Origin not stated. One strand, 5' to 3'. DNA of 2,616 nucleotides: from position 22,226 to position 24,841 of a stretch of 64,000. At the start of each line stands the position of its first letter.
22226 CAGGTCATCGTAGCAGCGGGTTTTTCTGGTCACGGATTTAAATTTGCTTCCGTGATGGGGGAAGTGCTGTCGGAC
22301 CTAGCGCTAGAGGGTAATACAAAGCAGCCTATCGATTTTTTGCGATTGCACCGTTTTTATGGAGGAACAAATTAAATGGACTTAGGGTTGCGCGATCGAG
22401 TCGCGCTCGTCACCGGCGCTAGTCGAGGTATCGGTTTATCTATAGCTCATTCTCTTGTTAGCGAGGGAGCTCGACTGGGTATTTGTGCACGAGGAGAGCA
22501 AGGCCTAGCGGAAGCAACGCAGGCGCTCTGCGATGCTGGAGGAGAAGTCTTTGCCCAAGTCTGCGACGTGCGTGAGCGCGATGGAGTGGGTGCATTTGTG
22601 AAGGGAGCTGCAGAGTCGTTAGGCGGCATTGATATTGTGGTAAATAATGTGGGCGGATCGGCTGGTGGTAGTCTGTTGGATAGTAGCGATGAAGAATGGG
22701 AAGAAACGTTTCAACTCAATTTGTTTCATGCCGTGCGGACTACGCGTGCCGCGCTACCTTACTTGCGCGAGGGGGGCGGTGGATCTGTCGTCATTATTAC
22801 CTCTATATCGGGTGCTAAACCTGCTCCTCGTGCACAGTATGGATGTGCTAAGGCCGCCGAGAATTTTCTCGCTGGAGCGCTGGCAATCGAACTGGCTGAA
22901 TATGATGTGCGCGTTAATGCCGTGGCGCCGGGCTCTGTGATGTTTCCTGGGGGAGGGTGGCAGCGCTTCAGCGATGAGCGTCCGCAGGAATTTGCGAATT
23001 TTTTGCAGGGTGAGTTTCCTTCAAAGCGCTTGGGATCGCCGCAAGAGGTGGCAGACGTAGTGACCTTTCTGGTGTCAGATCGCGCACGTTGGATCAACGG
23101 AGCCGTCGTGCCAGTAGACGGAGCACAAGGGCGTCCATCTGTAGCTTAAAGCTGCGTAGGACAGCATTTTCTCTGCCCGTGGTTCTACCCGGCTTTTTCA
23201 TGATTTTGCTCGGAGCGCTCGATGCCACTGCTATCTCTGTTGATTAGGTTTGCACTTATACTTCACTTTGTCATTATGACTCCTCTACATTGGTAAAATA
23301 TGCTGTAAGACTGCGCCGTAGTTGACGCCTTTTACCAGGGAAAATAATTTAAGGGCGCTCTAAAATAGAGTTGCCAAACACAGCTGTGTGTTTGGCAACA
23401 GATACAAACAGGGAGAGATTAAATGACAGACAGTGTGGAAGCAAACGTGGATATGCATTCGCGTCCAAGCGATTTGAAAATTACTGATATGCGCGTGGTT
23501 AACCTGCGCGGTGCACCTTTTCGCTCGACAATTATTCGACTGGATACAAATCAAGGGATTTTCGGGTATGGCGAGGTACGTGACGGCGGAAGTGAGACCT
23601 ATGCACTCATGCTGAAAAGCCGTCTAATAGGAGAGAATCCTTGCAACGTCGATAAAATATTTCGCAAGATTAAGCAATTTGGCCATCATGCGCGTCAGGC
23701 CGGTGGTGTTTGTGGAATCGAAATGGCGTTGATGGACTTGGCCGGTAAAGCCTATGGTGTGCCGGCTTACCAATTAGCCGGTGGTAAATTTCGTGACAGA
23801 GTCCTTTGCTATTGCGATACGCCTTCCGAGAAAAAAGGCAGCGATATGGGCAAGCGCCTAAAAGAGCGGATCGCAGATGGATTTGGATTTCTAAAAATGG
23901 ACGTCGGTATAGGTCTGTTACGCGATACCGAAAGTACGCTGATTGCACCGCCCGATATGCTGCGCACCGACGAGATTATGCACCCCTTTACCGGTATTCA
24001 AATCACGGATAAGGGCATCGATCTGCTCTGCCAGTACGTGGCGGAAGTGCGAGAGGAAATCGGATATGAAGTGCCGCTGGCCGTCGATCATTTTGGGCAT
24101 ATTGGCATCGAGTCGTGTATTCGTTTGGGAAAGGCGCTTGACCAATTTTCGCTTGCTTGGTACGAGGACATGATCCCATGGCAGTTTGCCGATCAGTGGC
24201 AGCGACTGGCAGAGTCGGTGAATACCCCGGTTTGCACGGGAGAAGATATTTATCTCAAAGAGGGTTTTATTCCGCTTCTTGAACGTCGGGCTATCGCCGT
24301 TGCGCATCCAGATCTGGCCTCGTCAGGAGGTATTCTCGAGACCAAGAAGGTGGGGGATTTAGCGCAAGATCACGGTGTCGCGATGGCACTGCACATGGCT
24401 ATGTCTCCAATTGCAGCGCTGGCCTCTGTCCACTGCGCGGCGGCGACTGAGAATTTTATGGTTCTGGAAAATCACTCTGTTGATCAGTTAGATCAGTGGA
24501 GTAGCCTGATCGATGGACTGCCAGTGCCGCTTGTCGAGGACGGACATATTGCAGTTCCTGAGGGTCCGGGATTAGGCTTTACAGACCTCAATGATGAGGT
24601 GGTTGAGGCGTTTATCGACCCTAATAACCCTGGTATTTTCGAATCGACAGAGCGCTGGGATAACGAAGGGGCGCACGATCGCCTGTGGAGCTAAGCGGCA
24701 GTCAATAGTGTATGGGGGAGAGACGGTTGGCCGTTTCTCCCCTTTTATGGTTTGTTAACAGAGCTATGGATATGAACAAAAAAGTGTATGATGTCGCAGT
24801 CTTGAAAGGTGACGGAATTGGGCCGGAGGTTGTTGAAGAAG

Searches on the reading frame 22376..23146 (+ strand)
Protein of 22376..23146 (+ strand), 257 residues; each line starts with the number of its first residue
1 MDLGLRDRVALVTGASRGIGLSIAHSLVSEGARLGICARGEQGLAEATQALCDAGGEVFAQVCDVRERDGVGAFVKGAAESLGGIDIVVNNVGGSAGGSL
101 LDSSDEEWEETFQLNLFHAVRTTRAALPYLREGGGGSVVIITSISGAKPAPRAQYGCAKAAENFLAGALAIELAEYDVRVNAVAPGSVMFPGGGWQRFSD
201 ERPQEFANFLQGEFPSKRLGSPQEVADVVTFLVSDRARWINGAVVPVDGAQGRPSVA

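Call 79: search_protein_families(library=pfam, proteins=[window:22376-23146:+], max_evalue=0.001)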
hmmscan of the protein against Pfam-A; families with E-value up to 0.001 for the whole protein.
window:22376-23146:+ (257 aa): 4 families
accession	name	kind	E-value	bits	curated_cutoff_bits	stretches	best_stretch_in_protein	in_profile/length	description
PF13561.12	adh_short_C2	-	3.9e-51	174.4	27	1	14-249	1-233/236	Enoyl-(Acyl carrier protein) reductase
PF00106.31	adh_short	-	4.6e-48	163.7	26.6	1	8-188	1-182/195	short chain dehydrogenase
PF08659.16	KR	-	4.1e-09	37.1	22.6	1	10-163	3-157/180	KR domain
PF23441.1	SDR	-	2.2e-05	24.4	27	1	9-188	9-194/258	SDR-like rossmann domain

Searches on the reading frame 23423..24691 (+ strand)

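Call 79: search_protein_families(library=pfam, proteins=[window:23423-24691:+], max_evalue=0.001)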
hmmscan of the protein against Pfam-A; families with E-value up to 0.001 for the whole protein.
window:23423-24691:+ (423 aa): 2 families
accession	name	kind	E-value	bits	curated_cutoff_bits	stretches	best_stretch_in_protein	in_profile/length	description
PF13378.12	MR_MLE_C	-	2.2e-44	152.2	29.4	1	142-387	2-214/219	Enolase C-terminal domain-like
PF02746.21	MR_MLE_N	-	3.5e-09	37.3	22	1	36-120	29-117/117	Mandelate racemase / muconate lactonizing enzyme, N-terminal domain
